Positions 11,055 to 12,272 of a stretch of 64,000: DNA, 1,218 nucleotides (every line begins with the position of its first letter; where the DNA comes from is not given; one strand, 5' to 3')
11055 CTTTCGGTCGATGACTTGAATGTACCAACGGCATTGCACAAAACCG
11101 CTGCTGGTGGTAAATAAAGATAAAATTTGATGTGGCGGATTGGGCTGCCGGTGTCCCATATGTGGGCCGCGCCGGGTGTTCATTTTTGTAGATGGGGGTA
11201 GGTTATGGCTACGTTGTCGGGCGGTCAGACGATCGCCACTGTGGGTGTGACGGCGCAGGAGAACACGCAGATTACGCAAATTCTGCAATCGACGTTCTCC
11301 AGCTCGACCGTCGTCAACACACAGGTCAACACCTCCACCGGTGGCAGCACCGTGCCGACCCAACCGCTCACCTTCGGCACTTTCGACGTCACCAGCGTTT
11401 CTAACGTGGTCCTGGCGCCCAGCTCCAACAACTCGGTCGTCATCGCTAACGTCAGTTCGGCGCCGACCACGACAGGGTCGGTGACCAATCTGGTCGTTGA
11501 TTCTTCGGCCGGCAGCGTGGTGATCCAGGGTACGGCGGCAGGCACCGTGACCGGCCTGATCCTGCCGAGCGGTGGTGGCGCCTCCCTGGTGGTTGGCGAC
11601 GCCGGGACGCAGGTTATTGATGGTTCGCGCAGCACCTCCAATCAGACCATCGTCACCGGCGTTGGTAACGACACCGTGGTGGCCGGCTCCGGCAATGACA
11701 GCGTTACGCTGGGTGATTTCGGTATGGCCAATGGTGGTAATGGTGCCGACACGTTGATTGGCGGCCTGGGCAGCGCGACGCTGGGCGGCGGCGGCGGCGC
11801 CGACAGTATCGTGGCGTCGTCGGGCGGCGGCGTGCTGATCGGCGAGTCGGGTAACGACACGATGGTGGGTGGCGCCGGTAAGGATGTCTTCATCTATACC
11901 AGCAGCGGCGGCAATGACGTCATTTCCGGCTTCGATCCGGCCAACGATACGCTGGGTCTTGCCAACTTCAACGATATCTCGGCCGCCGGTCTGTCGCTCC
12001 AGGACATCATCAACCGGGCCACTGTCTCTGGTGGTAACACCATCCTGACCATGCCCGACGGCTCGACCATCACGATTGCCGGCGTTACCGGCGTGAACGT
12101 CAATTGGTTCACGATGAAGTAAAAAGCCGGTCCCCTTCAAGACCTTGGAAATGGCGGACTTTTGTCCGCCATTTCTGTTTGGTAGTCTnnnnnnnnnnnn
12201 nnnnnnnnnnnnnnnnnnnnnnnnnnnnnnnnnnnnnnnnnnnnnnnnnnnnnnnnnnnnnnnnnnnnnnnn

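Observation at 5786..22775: Candidate undescribed system: RTX surface protein with Sel1 and ChW-like accessories, methylating enzymes and an ABC-exported glycan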

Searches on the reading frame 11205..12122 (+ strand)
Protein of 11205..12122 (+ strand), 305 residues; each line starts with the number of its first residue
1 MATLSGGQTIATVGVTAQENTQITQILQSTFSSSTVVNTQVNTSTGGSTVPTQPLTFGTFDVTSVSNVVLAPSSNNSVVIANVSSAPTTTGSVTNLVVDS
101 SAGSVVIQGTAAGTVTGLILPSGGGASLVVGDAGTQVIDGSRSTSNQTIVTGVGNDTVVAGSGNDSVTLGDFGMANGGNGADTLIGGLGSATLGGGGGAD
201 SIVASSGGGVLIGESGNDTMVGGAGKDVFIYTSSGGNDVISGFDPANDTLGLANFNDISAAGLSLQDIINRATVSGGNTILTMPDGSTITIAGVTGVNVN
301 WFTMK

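Call 3: search_protein_families(library=pfam, proteins=[window:11205-12122:+], max_evalue=0.01)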
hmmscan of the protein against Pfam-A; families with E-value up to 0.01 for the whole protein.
window:11205-12122:+ (305 aa): 1 family
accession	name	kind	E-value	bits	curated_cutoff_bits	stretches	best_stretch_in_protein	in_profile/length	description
PF00353.25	HemolysinCabind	-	4.1e-08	33.5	23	2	195-228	2-35/36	RTX calcium-binding nonapeptide repeat (4 copies)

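Call 6: search_protein_families(library=ncbifam, proteins=[window:11205-12122:+], max_evalue=0.1)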
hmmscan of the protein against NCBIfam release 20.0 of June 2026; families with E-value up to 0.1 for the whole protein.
window:11205-12122:+ (305 aa): 7 families
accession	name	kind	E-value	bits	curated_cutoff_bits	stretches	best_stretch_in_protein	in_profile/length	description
NF033943.0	RTX_toxin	subfamily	2.5e-14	52.5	1000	1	119-258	689-830/930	RTX family hemolysin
NF050046.1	PueAB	exception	1.2e-13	50.4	670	2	176-298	491-607/616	polyurethane esterase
NF033203.1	entero_EhxA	exception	2.6e-07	29.2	2000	1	125-273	728-877/997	enterohemolysin EhxA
NF052454.1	BtaGlycanEglC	equivalog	8.3e-07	28.2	700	1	200-295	109-199/459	endo-1,3-1,4-beta-glycanase EglC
NF046115.1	Ca_rpt_SMc04171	equivalog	2.7e-05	23.5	625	2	147-235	406-495/574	SMc04171 family calcium-binding repeat protein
NF035945.1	Zn_serralysin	subfamily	0.00021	20.6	500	1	184-287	322-429/462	serralysin family metalloprotease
NF053766.1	ZapA_metallo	exception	0.0073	15.4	940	1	175-245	333-408/483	ZapA family metalloprotease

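Call 7: search_protein_families(library=pfam, proteins=[window:11205-12122:+], max_evalue=10)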
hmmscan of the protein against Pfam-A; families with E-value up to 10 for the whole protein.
window:11205-12122:+ (305 aa): 1 family
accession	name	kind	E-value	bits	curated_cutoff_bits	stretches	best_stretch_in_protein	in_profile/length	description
PF00353.25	HemolysinCabind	-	4.1e-08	33.5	23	3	195-228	2-35/36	RTX calcium-binding nonapeptide repeat (4 copies)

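Call 14: find_encoding_contigs(protein=window:11205-12122:+, flank=10000)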
Protein window:11205-12122:+ (305 aa): 1 contig read that carries it; 1 place shown.
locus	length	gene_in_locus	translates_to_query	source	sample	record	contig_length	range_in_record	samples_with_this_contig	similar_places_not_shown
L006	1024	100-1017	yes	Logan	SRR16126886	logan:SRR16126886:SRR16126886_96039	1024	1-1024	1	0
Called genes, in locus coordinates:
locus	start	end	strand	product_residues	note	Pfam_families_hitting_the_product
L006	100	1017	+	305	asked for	PF00353:HemolysinCabind (faint)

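Call 57: search_dna_similar(query=window:11205-12119:+, collection=plasmids, mode=protein, max_evalue=0.000001, max_rows=40, rows=spread)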
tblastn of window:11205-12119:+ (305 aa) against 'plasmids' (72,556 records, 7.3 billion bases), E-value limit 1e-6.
Records with a match: 147; places in all: 162; records where one place covers at least 80% of the query: 1.
Best place of each record, by identity: 60-80% 1; <60% 146.
By first word of the organism name: Sinorhizobium 64; Azospirillum 36; Phaeobacter 36; Phyllobacterium 5; Chelatococcus 2; Niveispirillum 1; Ensifer 1; Pararhizobium 1; Microvirga 1.
By predicted mobility (MOB-suite, as given by PLSDB): non-mobilizable 84; mobilizable 60; conjugative 3.
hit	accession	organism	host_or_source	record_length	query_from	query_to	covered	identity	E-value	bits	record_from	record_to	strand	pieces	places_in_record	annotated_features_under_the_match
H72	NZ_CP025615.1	Niveispirillum cyanobacteriorum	sing cell,cyanobacterial aggregates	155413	1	305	100%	63.1%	2e-80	272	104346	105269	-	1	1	hypothetical protein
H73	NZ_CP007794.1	Azospirillum argentinense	Triticum aestivum L.,Root,wheat ...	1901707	120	302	60%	39.8%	1e-11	73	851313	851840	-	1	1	record has no annotation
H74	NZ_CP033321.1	Azospirillum brasilense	rhizosphere soil of Cynodon ...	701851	120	302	60%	39.2%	5e-9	65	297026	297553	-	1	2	Ig-like domain-containing protein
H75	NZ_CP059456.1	Azospirillum brasilense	Prokaryotes,soil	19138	119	302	60%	38.5%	2e-8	63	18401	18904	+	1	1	Ig-like domain-containing protein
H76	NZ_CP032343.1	Azospirillum brasilense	soil sample,Agricultural field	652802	128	303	58%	39.8%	1e-14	82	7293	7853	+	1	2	Calx-beta domain-containing protein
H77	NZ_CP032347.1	Azospirillum brasilense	soil sample,Agricultural field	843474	119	305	61%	35.8%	8e-7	58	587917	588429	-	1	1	Ig-like domain-containing protein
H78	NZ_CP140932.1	Sinorhizobium medicae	Medicago lupulina,whole organism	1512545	119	305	61%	34.4%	1e-7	60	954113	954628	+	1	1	none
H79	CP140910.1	Sinorhizobium medicae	Medicago lupulina,whole organism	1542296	119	305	61%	34.4%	1e-7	60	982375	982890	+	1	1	calcium-binding protein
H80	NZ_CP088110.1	Sinorhizobium medicae WSM1115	cell culture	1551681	119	305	61%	34.4%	2e-7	60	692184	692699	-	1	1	none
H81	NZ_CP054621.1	Azospirillum oryzae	cell culture,soil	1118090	119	300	60%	34.2%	3e-8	62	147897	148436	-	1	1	record has no annotation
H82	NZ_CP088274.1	Phyllobacterium sp. T1293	Melilotus albus,Cell culture,root nodule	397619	119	291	57%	35.8%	2e-7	60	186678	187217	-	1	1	calcium-binding protein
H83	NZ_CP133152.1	Sinorhizobium chiapasense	Acaciella angustissima,cell culture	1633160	119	305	61%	32.7%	3e-9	65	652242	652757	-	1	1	none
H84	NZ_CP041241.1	Sinorhizobium mexicanum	Acaciella angustissima,cell culture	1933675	119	305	61%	32.2%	3e-9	65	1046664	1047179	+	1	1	none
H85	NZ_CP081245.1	Phaeobacter inhibens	-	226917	120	301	60%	32.3%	2e-7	60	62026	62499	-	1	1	DUF4347 domain-containing protein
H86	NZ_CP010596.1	Phaeobacter inhibens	cell culture,biofilm boat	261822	120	301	60%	32.3%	3e-7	59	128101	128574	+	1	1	DUF4347 domain-containing protein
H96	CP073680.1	Sinorhizobium meliloti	Medicago truncatula,cell culture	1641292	119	305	61%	30.7%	6e-7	58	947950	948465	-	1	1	calcium-binding protein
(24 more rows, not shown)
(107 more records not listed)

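Call 59: get_annotated_region(hit=H96, flank=16000)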
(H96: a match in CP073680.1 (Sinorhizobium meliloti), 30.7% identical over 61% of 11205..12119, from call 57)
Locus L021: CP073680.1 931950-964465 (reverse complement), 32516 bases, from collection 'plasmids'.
description: Sinorhizobium meliloti strain ABS7 plasmid pSymB, complete sequence
organism: Sinorhizobium meliloti (NCBI taxid 382)
taxonomy: Bacteria; Pseudomonadota; Alphaproteobacteria; Hyphomicrobiales; Rhizobiaceae; Sinorhizobium; Sinorhizobium meliloti
host: -; source: Medicago truncatula,cell culture; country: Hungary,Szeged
typing (MOB-suite, as given by PLSDB): mobilizable; relaxase MOBQ
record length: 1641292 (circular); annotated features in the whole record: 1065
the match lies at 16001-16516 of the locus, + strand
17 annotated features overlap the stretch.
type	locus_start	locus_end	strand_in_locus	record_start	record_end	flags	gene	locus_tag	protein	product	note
CDS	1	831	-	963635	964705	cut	rfbB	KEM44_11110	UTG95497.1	dTDP-glucose 4,6-dehydratase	-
CDS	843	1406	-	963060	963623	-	rfbC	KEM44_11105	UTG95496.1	dTDP-4-dehydrorhamnose 3,5-epimerase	-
CDS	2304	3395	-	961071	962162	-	-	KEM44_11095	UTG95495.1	glycoside hydrolase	-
CDS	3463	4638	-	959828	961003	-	-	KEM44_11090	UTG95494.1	polysaccharide pyruvyl transferase family protein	-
CDS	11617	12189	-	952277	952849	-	-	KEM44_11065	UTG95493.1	MarR family transcriptional regulator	-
CDS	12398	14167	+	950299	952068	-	-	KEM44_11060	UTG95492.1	type I secretion system permease/ATPase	-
CDS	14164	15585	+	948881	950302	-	-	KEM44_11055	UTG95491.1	HlyD family type I secretion periplasmic adaptor subunit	-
CDS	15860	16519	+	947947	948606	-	-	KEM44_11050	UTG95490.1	calcium-binding protein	-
CDS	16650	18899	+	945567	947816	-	-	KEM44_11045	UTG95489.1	glycosyltransferase family 2 protein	-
CDS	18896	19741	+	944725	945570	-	-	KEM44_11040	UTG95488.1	class I SAM-dependent methyltransferase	-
CDS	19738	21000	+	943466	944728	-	-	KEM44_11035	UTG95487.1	glycosyltransferase family 4 protein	-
CDS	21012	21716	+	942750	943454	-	-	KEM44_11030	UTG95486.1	hypothetical protein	-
CDS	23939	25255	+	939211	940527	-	-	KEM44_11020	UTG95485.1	glycosyltransferase family 4 protein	-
CDS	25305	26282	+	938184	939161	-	-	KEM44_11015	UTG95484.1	hypothetical protein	-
CDS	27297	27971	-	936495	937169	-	-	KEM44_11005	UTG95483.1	HAD family hydrolase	-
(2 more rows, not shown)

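Call 94: predict_structure(protein=window:11205-12119:+)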
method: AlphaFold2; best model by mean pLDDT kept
length: 305 residues; sequences in the alignment: 1
mean_pLDDT: 41.8   pTM: 0.33
mean pLDDT of the five models: 41.8, 40.4, 39.5, 38.8, 35.6
residues with pLDDT >= 90: 0; 70-90: 0; 50-70: 47; < 50: 258
segments of 3 or more residues with pLDDT < 50: 1-20, 22-95, 99-104, 107-127, 131-147, 152-154, 170-180, 194-198, 204-280, 282-284, 292-305
pLDDT, mean of each block of 10 residues (from residue 1): 26 37 44 36 31 31 36 44 34 43 46 44 46 45 47 53 53 35 53 49 48 45 43 37 39 36 45 40 50 41 34
secondary structure, 60 per line:
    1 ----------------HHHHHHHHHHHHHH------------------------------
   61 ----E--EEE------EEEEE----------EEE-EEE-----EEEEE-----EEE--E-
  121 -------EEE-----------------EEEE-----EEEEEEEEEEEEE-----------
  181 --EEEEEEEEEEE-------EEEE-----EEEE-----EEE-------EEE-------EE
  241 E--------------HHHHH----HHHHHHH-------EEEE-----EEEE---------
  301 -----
elements in order: H17-30 E68-70 E77-81 E92-94 E96-98 E104-108 E114-116 E128-130 E148-151 E157-169 E183-193 E201-204 E210-213 E219-221 E229-231 E239-241 H256-260 H265-271 E279-282 E288-291

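Call 103: search_solved_structures(query=A3, max_evalue=0.01)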
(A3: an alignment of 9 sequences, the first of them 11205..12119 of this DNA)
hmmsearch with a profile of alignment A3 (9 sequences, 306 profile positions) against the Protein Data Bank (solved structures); distinct sequences matched with E-value up to 0.01: 36.
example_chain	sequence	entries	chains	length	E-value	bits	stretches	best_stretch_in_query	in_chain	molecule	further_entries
7usl_C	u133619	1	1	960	4e-29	105.2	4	167-255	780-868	Bifunctional hemolysin-adenylate cyclase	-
7rah_E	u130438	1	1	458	1.4e-18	70.5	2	159-241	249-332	Bifunctional adenylate cyclase toxin/hemolysin CyaA,Bifunctional adenylate cyclase toxin/h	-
6sus_A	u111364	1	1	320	5.3e-13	52.2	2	167-255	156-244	Bifunctional hemolysin/adenylate cyclase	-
2zj6_A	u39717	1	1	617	1.1e-11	47.8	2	173-295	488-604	Lipase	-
2z8x_A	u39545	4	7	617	1.1e-11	47.8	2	173-295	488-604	Lipase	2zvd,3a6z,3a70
2zj7_A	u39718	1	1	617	1.2e-11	47.8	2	173-295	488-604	Lipase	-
2z8z_A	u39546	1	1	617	9.1e-11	44.9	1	173-295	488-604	Lipase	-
9p6c_A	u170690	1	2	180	2.3e-10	43.6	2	172-255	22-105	Hemolysin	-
9p0c_A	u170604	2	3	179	1.3e-08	37.8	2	172-255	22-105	Hemolysin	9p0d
1h71_P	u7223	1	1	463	1.4e-08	37.7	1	123-267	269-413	SERRALYSIN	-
1g9k_A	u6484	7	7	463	1.4e-08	37.7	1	123-267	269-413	SERRALYSIN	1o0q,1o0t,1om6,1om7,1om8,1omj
9cse_A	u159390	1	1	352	2.8e-08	36.7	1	155-227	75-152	Large adhesion protein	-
3hb2_P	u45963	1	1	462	1.7e-07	34.1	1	123-249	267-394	Secreted protease C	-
3hbv_P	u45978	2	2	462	1.7e-07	34.1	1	123-249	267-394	Secreted protease C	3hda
1go8_P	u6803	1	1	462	1.7e-07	34.1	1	123-249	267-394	PROTEASE C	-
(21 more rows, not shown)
